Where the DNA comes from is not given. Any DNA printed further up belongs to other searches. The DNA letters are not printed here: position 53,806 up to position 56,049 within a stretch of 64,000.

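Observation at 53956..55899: TonB-type energy transducer with a ~380-aa cytoplasmic pseudokinase domain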

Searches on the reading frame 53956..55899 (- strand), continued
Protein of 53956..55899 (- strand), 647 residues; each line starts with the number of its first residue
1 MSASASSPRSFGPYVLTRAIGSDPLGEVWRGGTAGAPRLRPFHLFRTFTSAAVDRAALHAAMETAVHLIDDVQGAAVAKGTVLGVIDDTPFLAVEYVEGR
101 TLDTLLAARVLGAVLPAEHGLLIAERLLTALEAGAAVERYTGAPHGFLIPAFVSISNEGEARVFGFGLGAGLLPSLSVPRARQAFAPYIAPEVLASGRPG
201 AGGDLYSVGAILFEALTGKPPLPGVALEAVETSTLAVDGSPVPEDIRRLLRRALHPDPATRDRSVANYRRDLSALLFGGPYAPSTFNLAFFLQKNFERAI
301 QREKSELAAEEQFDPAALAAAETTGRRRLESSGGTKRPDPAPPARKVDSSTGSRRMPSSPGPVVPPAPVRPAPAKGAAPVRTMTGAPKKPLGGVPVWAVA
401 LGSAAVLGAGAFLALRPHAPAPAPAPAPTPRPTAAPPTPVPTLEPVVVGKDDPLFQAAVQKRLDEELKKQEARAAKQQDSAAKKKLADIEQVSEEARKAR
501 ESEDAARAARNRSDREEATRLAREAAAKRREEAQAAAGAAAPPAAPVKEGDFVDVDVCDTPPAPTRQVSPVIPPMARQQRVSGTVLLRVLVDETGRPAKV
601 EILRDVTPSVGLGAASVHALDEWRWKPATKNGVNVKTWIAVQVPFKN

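Call 6: find_homologous_proteins(query=window:53956-55899:-, max_evalue=0.00001)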
Query window:53956-55899:- (647 aa): 432 proteins with E <= 0.00001 among 8000 candidates; the best 120 are listed.
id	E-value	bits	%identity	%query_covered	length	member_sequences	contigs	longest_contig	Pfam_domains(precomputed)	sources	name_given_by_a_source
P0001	0.0e+0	1383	100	100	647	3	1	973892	PF00069.32,PF03544.20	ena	-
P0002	0.0e+0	1285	93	100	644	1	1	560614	PF00069.32,PF03544.20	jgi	jgi:TonB family protein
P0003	0.0e+0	1220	87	100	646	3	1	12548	PF00069.32,PF03544.20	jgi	jgi:TonB family protein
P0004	0.0e+0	1183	86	100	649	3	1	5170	PF00069.32,PF03544.20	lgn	-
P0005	0.0e+0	1177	88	100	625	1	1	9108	PF00069.32,PF03544.20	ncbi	-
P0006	0.0e+0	1171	85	100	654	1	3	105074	PF00069.32,PF03544.20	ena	-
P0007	0.0e+0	1152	81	100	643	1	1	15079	PF00069.32,PF03544.20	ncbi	-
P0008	0.0e+0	1152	83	100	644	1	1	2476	PF00069.32,PF03544.20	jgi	jgi:TonB family protein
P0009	0.0e+0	1150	82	100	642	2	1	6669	PF00069.32,PF03544.20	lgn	-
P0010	0.0e+0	1149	82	100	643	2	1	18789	PF00069.32,PF03544.20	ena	-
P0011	0.0e+0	1148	83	100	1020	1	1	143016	PF00069.32,PF03544.20,PF02618.22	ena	-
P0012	0.0e+0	1144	81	100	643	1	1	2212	PF00069.32,PF03544.20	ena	-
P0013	0.0e+0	1139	81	100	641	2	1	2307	PF00069.32,PF03544.20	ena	-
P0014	0.0e+0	1138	82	100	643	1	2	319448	PF00069.32,PF03544.20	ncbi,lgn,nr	ncbi:MAG: TonB family protein [Acidobacteria bacterium]|nr:TonB family protein [Acidobacteriota bact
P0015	0.0e+0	1102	80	100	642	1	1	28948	PF00069.32,PF03544.20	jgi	jgi:serine/threonine-protein kinase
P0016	0.0e+0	1070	77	100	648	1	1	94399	PF00069.32,PF03544.20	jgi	jgi:TonB family protein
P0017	0.0e+0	1059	76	100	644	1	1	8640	PF00069.32,PF03544.20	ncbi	-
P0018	0.0e+0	1058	75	100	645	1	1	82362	PF00069.32,PF03544.20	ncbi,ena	-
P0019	0.0e+0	1055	77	100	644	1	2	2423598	PF00069.32,PF03544.20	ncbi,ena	-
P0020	0.0e+0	1050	76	100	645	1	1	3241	PF00069.32,PF03544.20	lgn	-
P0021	0.0e+0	1040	75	100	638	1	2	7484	PF00069.32,PF03544.20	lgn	-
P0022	0.0e+0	1027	83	91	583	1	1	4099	PF00069.32,PF03544.20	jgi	jgi:TonB family protein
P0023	0.0e+0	1024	79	94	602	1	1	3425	PF00069.32,PF03544.20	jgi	jgi:TonB family protein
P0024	1.3e-291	987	73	100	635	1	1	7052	PF00069.32,PF03544.20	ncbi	-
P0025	1.3e-289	981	78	90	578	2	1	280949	PF00069.32,PF03544.20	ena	-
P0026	6.1e-285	965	71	100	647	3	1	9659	PF00069.32,PF03544.20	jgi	jgi:TonB family protein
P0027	6.8e-275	932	70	100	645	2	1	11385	PF00069.32,PF03544.20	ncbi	ncbi:MAG: energy transducer TonB [Thermoanaerobaculia bacterium]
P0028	3.2e-263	893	66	100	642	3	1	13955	PF00069.32,PF03544.20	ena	-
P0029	3.9e-263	893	66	100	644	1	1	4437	PF00069.32,PF03544.20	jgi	jgi:TonB family protein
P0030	5.7e-261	886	66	100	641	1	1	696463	PF00069.32,PF03544.20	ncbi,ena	-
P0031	6.8e-261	886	66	100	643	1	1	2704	PF00069.32,PF03544.20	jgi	-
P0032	1.5e-260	885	65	100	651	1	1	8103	PF00069.32,PF03544.20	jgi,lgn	jgi:serine/threonine-protein kinase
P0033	2.6e-260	884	66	100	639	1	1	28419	PF00069.32,PF03544.20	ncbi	ncbi:MAG: TonB family protein [Acidobacteriota bacterium]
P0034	7.7e-260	882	66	100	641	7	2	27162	PF00069.32,PF03544.20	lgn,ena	-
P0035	1.1e-259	882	64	100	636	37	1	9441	PF00069.32,PF03544.20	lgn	-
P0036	1.1e-259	882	65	100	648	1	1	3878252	PF03544.20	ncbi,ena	-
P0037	2.6e-259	880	65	100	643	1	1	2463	PF00069.32,PF03544.20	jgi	jgi:TonB family protein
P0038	7.8e-259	879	66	100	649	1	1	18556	PF00069.32,PF03544.20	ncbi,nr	ncbi:MAG TPA: TonB family protein [Thermoanaerobaculia bacterium]|nr:TonB family protein [Thermoanae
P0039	3.2e-258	877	66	100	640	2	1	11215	PF00069.32,PF03544.20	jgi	jgi:TonB family protein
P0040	3.7e-258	877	65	100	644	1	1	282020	PF00069.32,PF03544.20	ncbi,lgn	-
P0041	1.1e-257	875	66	100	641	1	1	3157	PF00069.32,PF03544.20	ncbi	-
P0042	2.2e-257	874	65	100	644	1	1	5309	PF00069.32,PF03544.20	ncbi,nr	ncbi:MAG: TonB family protein [Thermoanaerobaculia bacterium]|nr:TonB family protein [Thermoanaeroba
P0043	2.3e-257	874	65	100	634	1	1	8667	PF00069.32,PF03544.20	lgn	-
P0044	5.2e-257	873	65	100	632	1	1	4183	PF07714.24,PF00069.32,PF03544.20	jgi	jgi:TonB family protein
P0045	1.7e-256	871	66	100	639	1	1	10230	PF00069.32,PF03544.20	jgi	jgi:TonB family protein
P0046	2.9e-256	870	65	100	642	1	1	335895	PF00069.32,PF03544.20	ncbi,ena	-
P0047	9.3e-256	869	64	100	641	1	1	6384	PF00069.32,PF03544.20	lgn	-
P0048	1.7e-255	868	64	100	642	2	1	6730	PF00069.32,PF03544.20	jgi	jgi:TonB family protein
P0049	1.9e-255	868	65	100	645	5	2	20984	PF00069.32,PF03544.20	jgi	jgi:TonB family protein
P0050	2.6e-255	867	64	100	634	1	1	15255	PF00069.32,PF03544.20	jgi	jgi:serine/threonine-protein kinase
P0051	3.1e-254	864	65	100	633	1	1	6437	PF00069.32,PF03544.20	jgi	jgi:TonB family protein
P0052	3.8e-254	863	65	100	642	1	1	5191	PF00069.32,PF03544.20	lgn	-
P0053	2.0e-253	861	64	100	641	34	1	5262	PF00069.32,PF03544.20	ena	-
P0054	3.4e-253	860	63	100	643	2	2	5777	PF00069.32,PF03544.20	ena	-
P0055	3.0e-252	857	64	100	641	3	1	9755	PF00069.32,PF03544.20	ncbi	-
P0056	2.2e-251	854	64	100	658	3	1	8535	PF03544.20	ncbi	ncbi:MAG: TonB family protein [Acidobacteriota bacterium]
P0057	4.8e-251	853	65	100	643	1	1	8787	PF00069.32,PF03544.20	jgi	jgi:TonB family protein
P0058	7.7e-251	852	64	100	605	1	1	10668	PF00069.32,PF03544.20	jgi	-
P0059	2.2e-250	851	65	100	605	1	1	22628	PF00069.32,PF03544.20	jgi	-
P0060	3.7e-250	850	62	100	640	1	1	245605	PF00069.32,PF03544.20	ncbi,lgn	-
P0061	3.2e-249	847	64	100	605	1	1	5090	PF00069.32,PF03544.20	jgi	-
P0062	7.2e-249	846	64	100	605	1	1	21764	PF00069.32,PF03544.20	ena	-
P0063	7.2e-249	846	64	100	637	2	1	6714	PF00069.32,PF03544.20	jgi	jgi:serine/threonine-protein kinase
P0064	4.7e-248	843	64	100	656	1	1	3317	PF00069.32,PF03544.20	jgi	jgi:serine/threonine-protein kinase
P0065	1.2e-247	842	64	100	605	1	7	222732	PF00069.32,PF03544.20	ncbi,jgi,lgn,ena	-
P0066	3.0e-247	841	72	53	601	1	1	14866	PF00069.32,PF03544.20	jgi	-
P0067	1.7e-245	835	64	100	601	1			PF00069.32,PF03544.20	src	-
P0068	8.3e-245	833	63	100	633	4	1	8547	PF00069.32,PF03544.20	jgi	jgi:TonB family protein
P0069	7.3e-244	829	63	100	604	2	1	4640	PF00069.32,PF03544.20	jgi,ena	-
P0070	2.2e-242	825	62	100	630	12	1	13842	PF03544.20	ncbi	ncbi:MAG: TonB family protein [Thermoanaerobaculia bacterium]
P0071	2.3e-238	811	63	100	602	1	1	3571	PF00069.32,PF03544.20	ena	-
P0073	3.1e-222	758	63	91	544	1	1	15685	PF00069.32,PF03544.20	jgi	-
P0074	1.6e-210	719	58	100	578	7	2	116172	PF03544.20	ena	-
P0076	1.1e-208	713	58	100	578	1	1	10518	PF03544.20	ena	-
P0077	5.0e-208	711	58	100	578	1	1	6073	PF03544.20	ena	-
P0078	1.2e-207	710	73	73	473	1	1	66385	PF03544.20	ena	-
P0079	2.7e-202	692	54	100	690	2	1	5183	PF03544.20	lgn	-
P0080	4.5e-193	662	54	100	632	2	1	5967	PF03544.20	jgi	jgi:TonB family protein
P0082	6.0e-188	645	62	79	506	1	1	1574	PF00069.32,PF03544.20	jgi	jgi:TonB family protein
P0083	3.7e-185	636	53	100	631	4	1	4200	PF03544.20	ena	-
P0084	1.6e-183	630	52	100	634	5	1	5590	PF00069.32,PF03544.20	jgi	-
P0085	1.9e-183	630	52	100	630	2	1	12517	PF03544.20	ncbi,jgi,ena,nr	ncbi:MAG TPA: TonB family protein [Thermoanaerobaculia bacterium]|nr:TonB family protein [Thermoanae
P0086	2.0e-183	630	52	100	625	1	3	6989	PF03544.20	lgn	-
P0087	3.9e-183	629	51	100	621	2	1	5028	PF03544.20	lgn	-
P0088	1.1e-182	627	52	100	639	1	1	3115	PF03544.20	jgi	-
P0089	1.1e-181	624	51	100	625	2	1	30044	PF03544.20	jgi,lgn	jgi:TonB family protein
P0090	1.8e-181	623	50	100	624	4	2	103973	PF03544.20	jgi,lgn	-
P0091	2.9e-181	623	50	100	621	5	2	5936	PF03544.20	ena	-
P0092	3.4e-181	622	59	50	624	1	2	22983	PF03544.20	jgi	jgi:TonB family protein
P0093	2.5e-180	620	52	100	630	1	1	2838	PF03544.20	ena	-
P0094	3.1e-180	619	52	100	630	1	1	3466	PF03544.20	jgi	-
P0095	3.9e-180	619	52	100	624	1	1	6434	PF03544.20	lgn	-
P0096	7.7e-180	618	59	50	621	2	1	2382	PF03544.20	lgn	-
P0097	2.4e-179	616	50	100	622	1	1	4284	PF00069.32,PF03544.20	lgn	-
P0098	2.7e-179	616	51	100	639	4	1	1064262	PF03544.20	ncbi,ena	-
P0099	5.5e-179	615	51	100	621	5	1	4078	PF03544.20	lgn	-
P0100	6.2e-179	615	51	100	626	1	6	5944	PF03544.20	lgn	-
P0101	7.7e-179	615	51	100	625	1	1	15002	PF03544.20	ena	-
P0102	9.3e-179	614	52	100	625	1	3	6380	PF03544.20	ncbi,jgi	jgi:TonB family protein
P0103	1.4e-178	614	50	100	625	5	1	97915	PF03544.20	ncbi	-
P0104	3.0e-178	613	50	100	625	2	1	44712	PF03544.20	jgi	-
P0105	3.4e-178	613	51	100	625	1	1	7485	PF03544.20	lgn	-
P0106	5.8e-178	612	51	100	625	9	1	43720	PF03544.20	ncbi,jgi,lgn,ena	-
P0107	8.2e-178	611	59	50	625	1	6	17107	PF03544.20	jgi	jgi:TonB family protein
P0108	1.7e-177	610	50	100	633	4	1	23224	PF03544.20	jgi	jgi:TonB family protein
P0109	1.7e-177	610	52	100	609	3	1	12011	PF03544.20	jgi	jgi:TonB family protein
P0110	5.5e-177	609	51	100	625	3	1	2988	PF03544.20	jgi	jgi:TonB family protein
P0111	8.7e-177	608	51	100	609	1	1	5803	PF03544.20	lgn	-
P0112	1.0e-176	608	51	100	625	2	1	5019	PF03544.20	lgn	-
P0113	1.5e-176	607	50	100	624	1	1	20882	PF03544.20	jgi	jgi:TonB family protein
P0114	2.6e-176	606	55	56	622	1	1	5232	PF07714.24,PF00069.32,PF03544.20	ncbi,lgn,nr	ncbi:MAG: TonB family protein [Acidobacteria bacterium]|nr:TonB family protein [Acidobacteriota bact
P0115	9.2e-176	604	50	100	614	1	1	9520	PF00069.32,PF03544.20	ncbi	-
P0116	1.1e-175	604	50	100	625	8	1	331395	PF03544.20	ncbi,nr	ncbi:MAG: TonB family protein [Holophagales bacterium]|nr:TonB family protein [Holophagales bacteriu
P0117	2.4e-175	603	50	100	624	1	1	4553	PF03544.20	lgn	-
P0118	2.5e-175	603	50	100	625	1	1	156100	PF03544.20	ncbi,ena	-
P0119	3.4e-175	603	57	47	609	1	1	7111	PF03544.20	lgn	-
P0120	1.3e-174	601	57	50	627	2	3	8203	PF03544.20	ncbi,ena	-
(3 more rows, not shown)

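Call 10: find_encoding_contigs(protein=P0001, flank=10000, max_places=2)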
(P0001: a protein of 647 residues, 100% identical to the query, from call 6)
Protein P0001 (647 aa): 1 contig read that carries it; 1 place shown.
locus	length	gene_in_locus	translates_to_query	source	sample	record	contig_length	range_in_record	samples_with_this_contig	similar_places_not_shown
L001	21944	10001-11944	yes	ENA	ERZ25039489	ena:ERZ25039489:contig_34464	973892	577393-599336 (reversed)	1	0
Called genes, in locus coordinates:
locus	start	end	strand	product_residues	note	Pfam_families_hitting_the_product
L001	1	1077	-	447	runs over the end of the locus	PF01940:DUF92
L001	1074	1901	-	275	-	PF01370:Epimerase, PF04321:RmlD_sub_bind, PF16363:GDP_Man_Dehyd (weak)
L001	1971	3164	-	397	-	-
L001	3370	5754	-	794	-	PF19838:LptD_2, PF04453:LptD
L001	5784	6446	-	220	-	PF01144:CoA_trans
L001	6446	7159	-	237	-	PF01144:CoA_trans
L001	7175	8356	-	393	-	PF00108:Thiolase_N, PF02803:Thiolase_C, PF22691:Thiolase_C_1 (weak)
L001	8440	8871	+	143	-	PF03652:RuvX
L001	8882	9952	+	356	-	PF02618:YceG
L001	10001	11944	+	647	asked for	PF00069:Pkinase (weak), PF03544:TonB_C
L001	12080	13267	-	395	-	PF13462:Thioredoxin_4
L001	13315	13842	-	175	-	PF25917:BSH_RND (weak), PF00364:Biotin_lipoyl, PF25919:BSH_CusB (weak), PF25973:BSH_CzcB (faint), PF25984:BSH_YknX (faint)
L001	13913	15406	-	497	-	PF00289:Biotin_carb_N, PF02222:ATP-grasp, PF02786:CPSase_L_D2, PF07478:Dala_Dala_lig_C, PF02785:Biotin_carb_C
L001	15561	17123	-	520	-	PF01039:Carboxyl_trans, PF03255:ACCA (weak)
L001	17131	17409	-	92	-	PF04368:DUF507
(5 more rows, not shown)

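Call 11: find_encoding_contigs(protein=P0098, flank=10000, max_places=2)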
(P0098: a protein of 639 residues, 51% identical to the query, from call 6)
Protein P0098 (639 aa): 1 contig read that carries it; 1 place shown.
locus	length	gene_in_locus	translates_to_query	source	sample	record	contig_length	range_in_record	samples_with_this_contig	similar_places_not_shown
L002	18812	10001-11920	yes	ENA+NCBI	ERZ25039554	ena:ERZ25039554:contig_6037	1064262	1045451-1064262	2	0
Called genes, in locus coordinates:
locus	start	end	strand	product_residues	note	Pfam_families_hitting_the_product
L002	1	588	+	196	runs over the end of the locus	-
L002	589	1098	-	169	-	-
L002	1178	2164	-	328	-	PF01040:UbiA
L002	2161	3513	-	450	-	PF01940:DUF92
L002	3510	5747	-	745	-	PF19838:LptD_2, PF04453:LptD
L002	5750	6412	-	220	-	PF01144:CoA_trans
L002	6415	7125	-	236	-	PF01144:CoA_trans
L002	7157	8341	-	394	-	PF00108:Thiolase_N, PF02803:Thiolase_C, PF22691:Thiolase_C_1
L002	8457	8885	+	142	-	PF03652:RuvX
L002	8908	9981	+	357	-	PF02618:YceG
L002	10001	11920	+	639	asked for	PF03544:TonB_C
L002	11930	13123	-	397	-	PF13462:Thioredoxin_4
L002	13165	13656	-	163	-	PF00364:Biotin_lipoyl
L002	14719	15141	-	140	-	PF00289:Biotin_carb_N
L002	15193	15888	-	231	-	PF01039:Carboxyl_trans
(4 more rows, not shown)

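Call 12: find_encoding_contigs(protein=P0116, flank=10000, max_places=2)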
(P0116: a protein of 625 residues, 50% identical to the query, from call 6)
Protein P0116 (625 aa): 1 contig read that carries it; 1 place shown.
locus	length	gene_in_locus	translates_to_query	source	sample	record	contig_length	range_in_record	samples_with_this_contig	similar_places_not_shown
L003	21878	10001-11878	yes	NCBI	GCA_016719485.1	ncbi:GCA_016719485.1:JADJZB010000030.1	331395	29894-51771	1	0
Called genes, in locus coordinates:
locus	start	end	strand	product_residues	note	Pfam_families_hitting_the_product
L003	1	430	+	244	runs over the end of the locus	PF16554:OAM_dimer, PF02310:B12-binding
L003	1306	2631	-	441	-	PF01940:DUF92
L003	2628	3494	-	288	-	PF01370:Epimerase, PF04321:RmlD_sub_bind, PF16363:GDP_Man_Dehyd (faint)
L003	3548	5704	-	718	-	PF19838:LptD_2, PF04453:LptD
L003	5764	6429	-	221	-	PF01144:CoA_trans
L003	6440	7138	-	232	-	PF01144:CoA_trans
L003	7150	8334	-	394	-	PF00108:Thiolase_N, PF22691:Thiolase_C_1 (faint), PF02803:Thiolase_C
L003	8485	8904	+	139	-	PF03652:RuvX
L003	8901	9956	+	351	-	PF02618:YceG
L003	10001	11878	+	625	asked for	PF03544:TonB_C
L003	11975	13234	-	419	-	PF13462:Thioredoxin_4, PF01323:DSBA (faint)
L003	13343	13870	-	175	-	PF25917:BSH_RND (faint), PF00364:Biotin_lipoyl, PF25973:BSH_CzcB (faint), PF25919:BSH_CusB (faint)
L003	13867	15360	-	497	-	PF00289:Biotin_carb_N, PF02222:ATP-grasp (weak), PF02786:CPSase_L_D2, PF07478:Dala_Dala_lig_C, PF02785:Biotin_carb_C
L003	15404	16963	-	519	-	PF01039:Carboxyl_trans, PF03255:ACCA (weak)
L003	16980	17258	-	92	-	PF04368:DUF507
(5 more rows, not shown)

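Call 26: predict_structure(alignment_id=A2)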
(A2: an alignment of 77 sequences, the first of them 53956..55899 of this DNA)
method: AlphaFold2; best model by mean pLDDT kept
length: 647 residues; sequences in the alignment: 77
mean_pLDDT: 78.6   pTM: 0.53
mean pLDDT of the five models: 78.6, 77.7, 77.7, 77.5, 75.6
residues with pLDDT >= 90: 310; 70-90: 168; 50-70: 54; < 50: 115
segments of 3 or more residues with pLDDT < 50: 325-341, 343-393, 416-451, 536-544
pLDDT, mean of each block of 10 residues (from residue 1): 68 91 93 82 94 95 92 92 93 94 86 86 96 93 95 94 95 95 95 94 96 94 85 92 95 92 94 88 72 90 92 76 46 33 38 39 39 38 38 52 62 54 45 43 42 66 78 73 79 81 81 84 80 51 62 91 92 89 93 95 88 93 94 94 88
secondary structure, 60 per line:
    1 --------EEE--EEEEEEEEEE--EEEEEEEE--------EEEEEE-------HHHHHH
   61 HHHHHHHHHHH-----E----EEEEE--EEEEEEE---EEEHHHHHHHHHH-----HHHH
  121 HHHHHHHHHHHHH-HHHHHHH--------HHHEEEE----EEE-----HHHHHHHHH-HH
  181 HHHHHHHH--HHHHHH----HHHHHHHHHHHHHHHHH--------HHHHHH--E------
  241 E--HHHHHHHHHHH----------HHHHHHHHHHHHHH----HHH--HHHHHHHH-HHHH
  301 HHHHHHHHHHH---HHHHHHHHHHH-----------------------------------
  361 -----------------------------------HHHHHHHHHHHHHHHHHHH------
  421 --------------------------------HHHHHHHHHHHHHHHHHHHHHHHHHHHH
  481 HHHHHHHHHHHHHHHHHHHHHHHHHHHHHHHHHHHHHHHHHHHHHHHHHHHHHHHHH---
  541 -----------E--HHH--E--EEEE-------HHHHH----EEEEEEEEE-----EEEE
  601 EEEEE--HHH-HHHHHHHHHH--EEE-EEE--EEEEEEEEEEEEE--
elements in order: E9-11 E14-23 E26-33 E42-47 H55-71 E82-86 E89-95 E99-101 H102-111 H117-133 H135-141 E153-156 E161-163 H169-177 H179-188 H191-196 H201-217 H226-231 H244-254 H265-278 H288-295 H297-311 H315-325 H396-414 H453-537 E563-566 H574-578 E583-591 E597-605 H612-621 E624-626 E628-630 E633-645
